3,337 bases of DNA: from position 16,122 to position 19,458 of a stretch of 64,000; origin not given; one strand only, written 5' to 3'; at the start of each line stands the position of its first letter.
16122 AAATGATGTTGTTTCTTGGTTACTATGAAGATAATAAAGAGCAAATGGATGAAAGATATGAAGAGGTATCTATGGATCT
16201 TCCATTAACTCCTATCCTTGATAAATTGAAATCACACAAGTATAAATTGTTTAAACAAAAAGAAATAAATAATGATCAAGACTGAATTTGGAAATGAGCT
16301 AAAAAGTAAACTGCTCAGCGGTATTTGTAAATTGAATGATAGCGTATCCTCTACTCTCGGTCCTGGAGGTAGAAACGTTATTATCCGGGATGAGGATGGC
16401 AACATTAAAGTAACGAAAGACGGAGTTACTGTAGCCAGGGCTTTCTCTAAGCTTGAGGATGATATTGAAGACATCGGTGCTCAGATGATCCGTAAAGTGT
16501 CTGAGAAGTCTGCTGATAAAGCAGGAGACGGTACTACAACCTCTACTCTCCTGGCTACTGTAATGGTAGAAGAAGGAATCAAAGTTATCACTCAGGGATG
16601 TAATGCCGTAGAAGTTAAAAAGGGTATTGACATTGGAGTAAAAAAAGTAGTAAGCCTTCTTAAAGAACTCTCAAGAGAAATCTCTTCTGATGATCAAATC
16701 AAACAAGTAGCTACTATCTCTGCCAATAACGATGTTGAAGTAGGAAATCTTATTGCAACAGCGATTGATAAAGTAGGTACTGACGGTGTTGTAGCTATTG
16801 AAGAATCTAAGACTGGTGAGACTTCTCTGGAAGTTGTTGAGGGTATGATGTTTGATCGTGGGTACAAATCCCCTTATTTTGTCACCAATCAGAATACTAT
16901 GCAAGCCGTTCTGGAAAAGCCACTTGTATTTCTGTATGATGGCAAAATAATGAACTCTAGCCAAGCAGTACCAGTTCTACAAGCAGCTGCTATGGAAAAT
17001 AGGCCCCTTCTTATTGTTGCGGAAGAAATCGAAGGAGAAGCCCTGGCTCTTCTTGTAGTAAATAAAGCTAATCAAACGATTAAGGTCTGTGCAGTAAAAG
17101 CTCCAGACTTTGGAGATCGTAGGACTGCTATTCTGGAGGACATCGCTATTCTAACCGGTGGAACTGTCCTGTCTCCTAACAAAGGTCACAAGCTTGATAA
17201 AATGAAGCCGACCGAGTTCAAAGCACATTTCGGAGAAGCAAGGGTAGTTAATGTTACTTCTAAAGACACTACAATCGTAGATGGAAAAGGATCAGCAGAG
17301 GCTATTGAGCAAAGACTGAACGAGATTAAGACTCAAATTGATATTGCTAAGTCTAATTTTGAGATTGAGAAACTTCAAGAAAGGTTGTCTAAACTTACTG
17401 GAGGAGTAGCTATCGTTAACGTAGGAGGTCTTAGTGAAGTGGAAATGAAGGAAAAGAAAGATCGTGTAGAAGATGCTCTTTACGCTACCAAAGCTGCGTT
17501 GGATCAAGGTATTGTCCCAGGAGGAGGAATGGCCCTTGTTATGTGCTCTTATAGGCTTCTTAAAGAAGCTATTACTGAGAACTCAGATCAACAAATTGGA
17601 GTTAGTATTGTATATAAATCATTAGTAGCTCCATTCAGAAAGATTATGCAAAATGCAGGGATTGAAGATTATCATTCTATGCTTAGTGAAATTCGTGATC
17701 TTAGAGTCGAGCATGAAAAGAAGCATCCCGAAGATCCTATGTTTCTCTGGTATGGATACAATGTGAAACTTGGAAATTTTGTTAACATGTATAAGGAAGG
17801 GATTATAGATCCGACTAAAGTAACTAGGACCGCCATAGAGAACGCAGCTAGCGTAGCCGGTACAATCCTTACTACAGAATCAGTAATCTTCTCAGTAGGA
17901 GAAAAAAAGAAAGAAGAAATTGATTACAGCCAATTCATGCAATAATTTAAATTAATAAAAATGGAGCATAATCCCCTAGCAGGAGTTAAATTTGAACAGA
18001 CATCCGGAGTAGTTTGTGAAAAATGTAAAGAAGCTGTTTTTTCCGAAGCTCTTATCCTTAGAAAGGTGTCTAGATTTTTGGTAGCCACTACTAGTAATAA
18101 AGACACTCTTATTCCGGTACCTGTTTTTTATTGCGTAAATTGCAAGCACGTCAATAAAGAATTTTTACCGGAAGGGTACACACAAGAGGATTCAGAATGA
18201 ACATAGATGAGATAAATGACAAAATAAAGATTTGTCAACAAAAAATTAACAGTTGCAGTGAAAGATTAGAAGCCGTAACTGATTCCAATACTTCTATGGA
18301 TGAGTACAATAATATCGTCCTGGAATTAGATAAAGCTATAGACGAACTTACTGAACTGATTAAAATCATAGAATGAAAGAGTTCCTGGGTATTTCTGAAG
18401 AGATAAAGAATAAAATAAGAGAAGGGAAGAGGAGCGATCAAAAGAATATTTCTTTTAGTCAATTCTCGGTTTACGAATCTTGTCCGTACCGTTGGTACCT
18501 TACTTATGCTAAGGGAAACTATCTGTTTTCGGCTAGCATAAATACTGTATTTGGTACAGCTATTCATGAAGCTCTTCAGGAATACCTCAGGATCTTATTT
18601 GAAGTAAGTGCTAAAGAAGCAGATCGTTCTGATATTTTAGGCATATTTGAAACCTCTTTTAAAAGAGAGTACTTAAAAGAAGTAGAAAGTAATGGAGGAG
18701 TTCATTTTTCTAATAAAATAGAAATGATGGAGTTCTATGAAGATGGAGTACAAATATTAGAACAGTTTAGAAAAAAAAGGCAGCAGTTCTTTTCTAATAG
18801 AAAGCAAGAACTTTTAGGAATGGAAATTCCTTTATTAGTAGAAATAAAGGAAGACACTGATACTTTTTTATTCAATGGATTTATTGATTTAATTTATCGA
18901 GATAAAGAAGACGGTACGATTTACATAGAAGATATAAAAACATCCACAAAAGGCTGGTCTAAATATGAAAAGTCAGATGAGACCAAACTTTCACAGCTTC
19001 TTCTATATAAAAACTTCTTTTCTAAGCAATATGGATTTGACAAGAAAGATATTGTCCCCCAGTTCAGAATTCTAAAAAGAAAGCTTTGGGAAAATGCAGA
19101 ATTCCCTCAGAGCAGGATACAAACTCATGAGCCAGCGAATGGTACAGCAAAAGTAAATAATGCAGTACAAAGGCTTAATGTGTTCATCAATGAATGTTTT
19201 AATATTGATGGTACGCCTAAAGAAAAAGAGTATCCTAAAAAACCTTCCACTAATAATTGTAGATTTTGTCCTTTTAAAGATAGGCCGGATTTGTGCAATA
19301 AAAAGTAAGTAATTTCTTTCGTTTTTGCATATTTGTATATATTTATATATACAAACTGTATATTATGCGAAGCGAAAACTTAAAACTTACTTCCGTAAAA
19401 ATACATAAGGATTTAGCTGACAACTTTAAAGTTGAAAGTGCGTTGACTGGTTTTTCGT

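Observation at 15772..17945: Phage-encoded GroES-GroEL pair inside the replication module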

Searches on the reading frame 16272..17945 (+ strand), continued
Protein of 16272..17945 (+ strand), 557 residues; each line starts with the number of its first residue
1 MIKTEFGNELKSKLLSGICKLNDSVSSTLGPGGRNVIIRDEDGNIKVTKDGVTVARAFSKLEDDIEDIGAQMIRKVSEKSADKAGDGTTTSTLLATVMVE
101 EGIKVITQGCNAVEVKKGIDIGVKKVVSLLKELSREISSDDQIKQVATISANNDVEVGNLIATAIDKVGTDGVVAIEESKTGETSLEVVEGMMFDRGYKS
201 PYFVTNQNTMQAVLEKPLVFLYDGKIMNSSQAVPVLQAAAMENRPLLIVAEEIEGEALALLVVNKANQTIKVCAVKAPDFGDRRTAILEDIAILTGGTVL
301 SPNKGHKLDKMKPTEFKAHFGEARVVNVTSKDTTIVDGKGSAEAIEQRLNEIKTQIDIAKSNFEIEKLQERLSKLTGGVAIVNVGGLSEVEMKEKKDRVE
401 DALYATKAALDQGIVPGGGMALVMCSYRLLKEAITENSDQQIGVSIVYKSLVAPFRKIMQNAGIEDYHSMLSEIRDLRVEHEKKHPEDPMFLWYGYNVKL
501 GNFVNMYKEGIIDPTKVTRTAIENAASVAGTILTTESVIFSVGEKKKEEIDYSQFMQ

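Call 20: find_related_loci(query=window:16272-17945:+, collection=genome_contigs, flank=3000)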
Query window:16272-17945:+ (557 aa) in genome_contigs; peptide patterns used: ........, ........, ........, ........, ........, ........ (x = any residue, [..] = any of these).
600 stretches matched a pattern (row limit reached: there are more); 600 encode a relative of the query (tblastn E <= 1e-3); the best 80 are kept; 80 distinct loci.
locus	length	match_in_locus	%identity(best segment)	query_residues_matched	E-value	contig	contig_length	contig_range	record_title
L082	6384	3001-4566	53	6-549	2e-174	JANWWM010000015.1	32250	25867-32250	MAG: Chloroherpetonaceae bacterium isolate SKYG21 k141_345523, whole genome shotgun sequence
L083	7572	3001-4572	51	6-548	7e-169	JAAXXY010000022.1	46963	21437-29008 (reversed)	MAG: Chlorobiaceae bacterium isolate W9_Combined_metabat2_148 W9_Combined_metabat2_148_NODE_429, whole genome shotgun se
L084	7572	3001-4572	51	6-548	8e-169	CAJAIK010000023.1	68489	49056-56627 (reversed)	MAG: uncultured Chlorobiaceae bacterium isolate E-4_bin-114 genome assembly, contig: bin-114:023/128, whole genome shotg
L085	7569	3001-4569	51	5-547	9e-168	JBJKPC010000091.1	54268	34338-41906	MAG: Candidatus Kryptoniota bacterium isolate Bin_110 S1Ck127_1703221_flag_0_multi_19.9662_len_54268, whole genome shotg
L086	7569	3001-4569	51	6-547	2e-166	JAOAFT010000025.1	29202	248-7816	MAG: Bacteroidetes bacterium isolate SKW296 NODE_25_length_29202_cov_6.319485, whole genome shotgun sequence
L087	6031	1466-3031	51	6-547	2e-166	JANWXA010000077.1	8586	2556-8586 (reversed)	MAG: Candidatus Kapaibacterium sp. isolate SKYG35 NODE_77_length_8586_cov_2.975438, whole genome shotgun sequence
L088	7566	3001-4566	50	5-549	8e-166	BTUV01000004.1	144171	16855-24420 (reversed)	MAG: Ignavibacteriales bacterium AMX-MBFR-48 DNA, sequence004, whole genome shotgun sequence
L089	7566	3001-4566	50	5-549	6e-164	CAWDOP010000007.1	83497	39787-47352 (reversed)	MAG: uncultured Ignavibacteriaceae bacterium isolate MFD04716.bin.2.254 genome assembly, contig: contig_14710, whole gen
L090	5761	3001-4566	50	6-547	3e-164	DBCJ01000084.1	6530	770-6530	MAG TPA_asm: Ignavibacteria bacterium UBA961 UBA961_contig_41415, whole genome shotgun sequence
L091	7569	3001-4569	51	6-547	5e-163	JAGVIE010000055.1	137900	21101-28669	MAG: Bacteroidetes bacterium isolate DeMMO2_4 c_000000018241, whole genome shotgun sequence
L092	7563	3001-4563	50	6-547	4e-163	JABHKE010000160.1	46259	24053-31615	MAG: Candidatus Neomarinimicrobiota bacterium isolate SI037S2_bin13 k141_513827, whole genome shotgun sequence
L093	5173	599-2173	50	5-547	2e-163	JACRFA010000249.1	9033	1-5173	MAG: Ignavibacteriae bacterium isolate NC_groundwater_1713_Pr3_B-0.1um_53_10 SR-2_scaffold_141_3451316, whole genome sho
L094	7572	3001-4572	50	5-551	2e-161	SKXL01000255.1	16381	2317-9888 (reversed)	MAG: Balneolales bacterium isolate CSSed162cmB_239 CSSed16-2cmB-9391, whole genome shotgun sequence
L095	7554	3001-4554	51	6-542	1e-160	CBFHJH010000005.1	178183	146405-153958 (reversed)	MAG: Croceimicrobium sp. isolate AGTU_285_bin_34_strict genome assembly, contig: AGTU_285_bin_34_strict_c5, whole genome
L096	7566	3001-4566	50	6-547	1e-160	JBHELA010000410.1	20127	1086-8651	MAG: Ignavibacteria bacterium isolate bin.751 k141_1579253, whole genome shotgun sequence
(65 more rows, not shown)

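Call 25: search_dna_similar(query=window:16272-17945:+, collection=phages, mode=protein, max_rows=60, rows=spread)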
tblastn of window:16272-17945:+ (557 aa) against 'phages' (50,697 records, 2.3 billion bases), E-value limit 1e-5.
Records with a match: 254; places in all: 254; records where one place covers at least 80% of the query: 204.
Best place of each record, by identity: <60% 254.
By first word of the organism name: Vibrio 85; Flavobacterium 73; Staphylococcus 11; Cellulophaga 9; Pseudomonas 9; Listeria 8; Bacillus 8; uncultured 7; Bacteriophage 7; Bacteroides 6; and 17 more.
By host as written in the record: - 82; Flavobacterium sp. BAL314 68; Staphylococcus aureus 8; Listeria monocytogenes 7; Flavobacterium sp. LMO8 4; Cellulophaga sp. HaHa_2_95 4; Pseudomonas aeruginosa 4; Bacillus subtilis 4; and 54 more.
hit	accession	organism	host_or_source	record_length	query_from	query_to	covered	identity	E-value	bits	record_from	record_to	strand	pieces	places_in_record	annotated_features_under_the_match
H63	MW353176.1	Flavobacterium phage vB_FspM_immuto_3-5A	Flavobacterium sp. LMO8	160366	6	556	99%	54.1%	6e-157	502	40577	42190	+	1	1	chaperonin GroEL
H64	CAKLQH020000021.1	Acinetobacter phage MD-2021a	not known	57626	5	546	97%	48.7%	3e-125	410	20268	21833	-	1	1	groL: chaperonin Cpn60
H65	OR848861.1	Listeria phage LM 4-14-1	Listeria monocytogenes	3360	5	539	96%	46.4%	1e-125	400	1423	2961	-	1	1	record has no annotation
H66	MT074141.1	Bacteroides phage DAC22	Bacteroides thetaiotaomicron VPI-5489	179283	3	539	96%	46.1%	4e-120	395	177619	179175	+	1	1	hypothetical protein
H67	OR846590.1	Enterococcus phage Efs 1-1-1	Enterococcus faecalis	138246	5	539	96%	46.0%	1e-119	394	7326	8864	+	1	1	record has no annotation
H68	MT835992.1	Bacteriophage sp.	human fecal samples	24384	6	544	97%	43.8%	6e-118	389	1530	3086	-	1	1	record has no annotation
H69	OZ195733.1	Vibrio phage D509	Seawater and oysters mix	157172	6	539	96%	42.4%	5e-107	358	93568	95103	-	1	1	chaperonin groEL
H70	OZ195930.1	Vibrio phage D493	Seawater and oysters mix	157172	6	539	96%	42.4%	5e-107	358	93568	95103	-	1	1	chaperonin groEL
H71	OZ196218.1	Vibrio phage D510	Seawater and oysters mix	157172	6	539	96%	42.4%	5e-107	358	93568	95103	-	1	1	chaperonin groEL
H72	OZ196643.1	Vibrio phage D524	Seawater and oysters mix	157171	6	539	96%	42.4%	5e-107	358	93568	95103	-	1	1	chaperonin groEL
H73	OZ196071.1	Vibrio phage K447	Seawater and oysters mix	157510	6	539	96%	42.4%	5e-107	358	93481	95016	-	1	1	chaperonin groEL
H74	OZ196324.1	Vibrio phage K446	Seawater and oysters mix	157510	6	539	96%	42.4%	5e-107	358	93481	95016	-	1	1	chaperonin groEL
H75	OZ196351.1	Vibrio phage K386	Seawater and oysters mix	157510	6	539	96%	42.4%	5e-107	358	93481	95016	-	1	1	chaperonin groEL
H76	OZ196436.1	Vibrio phage K490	Seawater and oysters mix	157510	6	539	96%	42.4%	5e-107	358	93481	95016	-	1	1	chaperonin groEL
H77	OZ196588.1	Vibrio phage K440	Seawater and oysters mix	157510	6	539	96%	42.4%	5e-107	358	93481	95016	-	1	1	chaperonin groEL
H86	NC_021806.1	Cellulophaga phage phi14:2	Cellulophaga baltica #14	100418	6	539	96%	37.3%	2e-81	284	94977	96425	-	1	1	g105: chaperonin groEL | g106: hypothetical protein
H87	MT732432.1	Cellulophaga phage Calle_1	Cellulophaga sp. HaHa_2_95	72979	5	539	96%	36.9%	4e-78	274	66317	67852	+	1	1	chaperonin GroEL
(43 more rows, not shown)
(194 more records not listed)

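Call 26: get_annotated_region(hit=H87, flank=2500)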
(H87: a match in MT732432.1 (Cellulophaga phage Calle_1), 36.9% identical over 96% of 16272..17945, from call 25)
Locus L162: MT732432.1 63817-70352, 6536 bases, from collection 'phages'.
description: Cellulophaga phage Calle_1, complete genome.
organism: Cellulophaga phage Calle_1 (NCBI taxid 2745643)
taxonomy: Viruses; Duplodnaviria; Heunggongvirae; Uroviricota; Caudoviricetes; Pervagoviridae; Callevirus; Callevirus Calle
host: Cellulophaga sp. HaHa_2_95; source: surface seawater; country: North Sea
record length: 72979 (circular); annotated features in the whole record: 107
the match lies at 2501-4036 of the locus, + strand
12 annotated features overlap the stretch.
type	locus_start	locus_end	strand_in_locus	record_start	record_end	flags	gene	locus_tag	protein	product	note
CDS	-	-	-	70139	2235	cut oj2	-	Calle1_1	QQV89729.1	structural protein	-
CDS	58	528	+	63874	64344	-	-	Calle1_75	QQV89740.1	protein of unknown function DUF1064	-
CDS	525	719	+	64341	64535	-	-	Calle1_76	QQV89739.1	hypothetical protein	-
CDS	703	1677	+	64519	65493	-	-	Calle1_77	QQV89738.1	DnaQ-like exonuclease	-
CDS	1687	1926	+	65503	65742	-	-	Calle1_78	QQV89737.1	hypothetical protein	-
CDS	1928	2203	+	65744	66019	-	-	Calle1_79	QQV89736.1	chaperonin Cpn10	-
CDS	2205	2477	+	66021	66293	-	-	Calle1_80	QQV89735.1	hypothetical protein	-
CDS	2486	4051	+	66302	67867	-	-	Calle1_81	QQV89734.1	chaperonin GroEL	-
CDS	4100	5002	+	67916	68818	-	-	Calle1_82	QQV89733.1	3'-5' exonuclease pol-B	-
CDS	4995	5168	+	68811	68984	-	-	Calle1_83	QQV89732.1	hypothetical protein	-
CDS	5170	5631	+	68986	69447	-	-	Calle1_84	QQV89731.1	hypothetical protein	-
CDS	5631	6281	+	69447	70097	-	-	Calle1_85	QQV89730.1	PD-(D/E)XK nuclease superfamily protein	-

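Call 27: get_annotated_region(hit=H86, flank=2000)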
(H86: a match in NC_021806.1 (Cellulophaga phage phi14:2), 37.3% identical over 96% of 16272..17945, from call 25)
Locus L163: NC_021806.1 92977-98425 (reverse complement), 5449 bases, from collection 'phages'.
description: Cellulophaga phage phi14:2, complete genome.
organism: Cellulophaga phage phi14:2 (NCBI taxid 1327990)
taxonomy: Viruses; Duplodnaviria; Heunggongvirae; Uroviricota; Caudoviricetes; Crassvirales; Steigviridae; Asinivirinae; Akihdevirus; Akihdevirus balticus
host: Cellulophaga baltica #14; source: seawater; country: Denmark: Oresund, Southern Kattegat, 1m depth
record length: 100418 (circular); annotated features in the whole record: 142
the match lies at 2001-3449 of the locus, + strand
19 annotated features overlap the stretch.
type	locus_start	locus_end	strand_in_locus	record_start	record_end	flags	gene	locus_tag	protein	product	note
CDS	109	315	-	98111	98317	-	g111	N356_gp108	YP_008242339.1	hypothetical protein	-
misc_feature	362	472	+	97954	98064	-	-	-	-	-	This is the location of an original feature which has been removed as of June 15 2020; /product='hypothetical protein' ...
misc_feature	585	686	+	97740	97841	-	-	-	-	-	This is the location of an original feature which has been removed as of June 15 2020; /product='hypothetical protein' ...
CDS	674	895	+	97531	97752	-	g110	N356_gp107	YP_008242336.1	hypothetical protein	-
misc_feature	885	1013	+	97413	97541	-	-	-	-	-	This is the location of an original feature which has been removed as of June 15 2020; /product='hypothetical protein' ...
CDS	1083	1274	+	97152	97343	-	g109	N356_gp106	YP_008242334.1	hypothetical protein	-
CDS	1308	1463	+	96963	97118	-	g108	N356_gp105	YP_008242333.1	hypothetical protein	-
misc_feature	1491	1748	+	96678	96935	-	-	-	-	-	This is the location of an original feature which has been updated as of June 15 2020; g107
CDS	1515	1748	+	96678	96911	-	g107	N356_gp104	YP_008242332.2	hypothetical protein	-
CDS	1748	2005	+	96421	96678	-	g106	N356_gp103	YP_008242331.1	hypothetical protein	-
CDS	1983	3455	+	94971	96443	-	g105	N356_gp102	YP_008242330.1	chaperonin groEL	annotation based on sequence similarity to NCBI YP_006866704, CDD cl02777, and Pfam PF00118.19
CDS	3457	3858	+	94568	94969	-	g104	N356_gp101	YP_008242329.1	hypothetical protein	-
CDS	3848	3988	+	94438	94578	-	g103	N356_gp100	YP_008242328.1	hypothetical protein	-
CDS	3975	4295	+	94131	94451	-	g102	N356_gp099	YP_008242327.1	hypothetical protein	-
CDS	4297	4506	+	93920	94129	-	g101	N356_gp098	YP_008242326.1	hypothetical protein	-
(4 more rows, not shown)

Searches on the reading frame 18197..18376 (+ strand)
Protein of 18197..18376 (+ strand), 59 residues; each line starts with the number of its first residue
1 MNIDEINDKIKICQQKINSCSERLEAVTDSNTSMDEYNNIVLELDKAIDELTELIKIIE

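Call 3: search_protein_families(library=pfam, proteins=[window:18197-18376:+], max_evalue=0.01)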
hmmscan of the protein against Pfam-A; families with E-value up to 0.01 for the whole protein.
window:18197-18376:+ (59 aa): 1 family
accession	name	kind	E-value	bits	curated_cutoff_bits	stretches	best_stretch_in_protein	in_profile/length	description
PF05531.17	NPV_P10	-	0.00016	22.5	29.8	1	2-54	12-64/75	Nucleopolyhedrovirus P10 protein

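Call 4: search_protein_families(library=phrogs, proteins=[window:18197-18376:+], max_evalue=0.01)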
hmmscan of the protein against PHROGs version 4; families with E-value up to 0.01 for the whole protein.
window:18197-18376:+ (59 aa): 0 families

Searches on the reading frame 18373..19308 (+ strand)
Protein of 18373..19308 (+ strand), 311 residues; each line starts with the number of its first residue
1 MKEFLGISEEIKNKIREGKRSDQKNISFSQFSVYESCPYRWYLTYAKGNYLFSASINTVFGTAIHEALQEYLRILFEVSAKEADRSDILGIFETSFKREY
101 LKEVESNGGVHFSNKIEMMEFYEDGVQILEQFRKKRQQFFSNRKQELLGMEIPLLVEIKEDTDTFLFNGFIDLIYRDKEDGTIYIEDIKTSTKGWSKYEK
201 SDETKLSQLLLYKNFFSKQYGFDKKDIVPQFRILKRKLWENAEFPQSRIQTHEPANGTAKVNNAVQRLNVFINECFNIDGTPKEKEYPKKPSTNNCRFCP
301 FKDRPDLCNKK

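Call 3: search_protein_families(library=pfam, proteins=[window:18373-19308:+], max_evalue=0.01)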
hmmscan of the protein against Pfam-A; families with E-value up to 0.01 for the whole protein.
window:18373-19308:+ (311 aa): 3 families
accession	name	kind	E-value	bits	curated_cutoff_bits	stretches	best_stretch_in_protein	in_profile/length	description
PF12705.13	PDDEXK_1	-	3.3e-23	83.3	22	1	26-303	2-244/247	PD-(D/E)XK nuclease superfamily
PF09810.15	Exo5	-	0.0028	17.6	25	1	127-227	144-212/367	Exonuclease V - a 5' deoxyribonuclease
PF13949.11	ALIX_LYPXL_bnd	-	0.006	16.3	30.8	0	117-146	266-295/295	ALIX V-shaped domain binding to HIV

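Call 4: search_protein_families(library=phrogs, proteins=[window:18373-19308:+], max_evalue=0.01)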
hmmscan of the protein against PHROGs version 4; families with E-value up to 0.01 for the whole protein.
window:18373-19308:+ (311 aa): 8 families
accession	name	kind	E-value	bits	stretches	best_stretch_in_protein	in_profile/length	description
phrog_69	-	DNA, RNA and nucleotide metabolism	2.2e-26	93.9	1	12-303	76-321/501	exonuclease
phrog_1218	-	DNA, RNA and nucleotide metabolism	1.8e-20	74.5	1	21-217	5-186/364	exonuclease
phrog_1706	-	DNA, RNA and nucleotide metabolism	1.6e-12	48.5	1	12-303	36-240/293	CRISPR/Cas system associated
phrog_8097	-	DNA, RNA and nucleotide metabolism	4.6e-10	39.8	1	157-303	95-234/598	exonuclease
phrog_298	-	DNA, RNA and nucleotide metabolism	7.3e-05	23.3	1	58-227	106-222/293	exonuclease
phrog_1870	-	DNA, RNA and nucleotide metabolism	0.0001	22.6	1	25-191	15-192/313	exonuclease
phrog_3953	-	DNA, RNA and nucleotide metabolism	0.0042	17.8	1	170-242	95-156/186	exonuclease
phrog_1674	-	DNA, RNA and nucleotide metabolism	0.0079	16.4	0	11-302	38-259/276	exonuclease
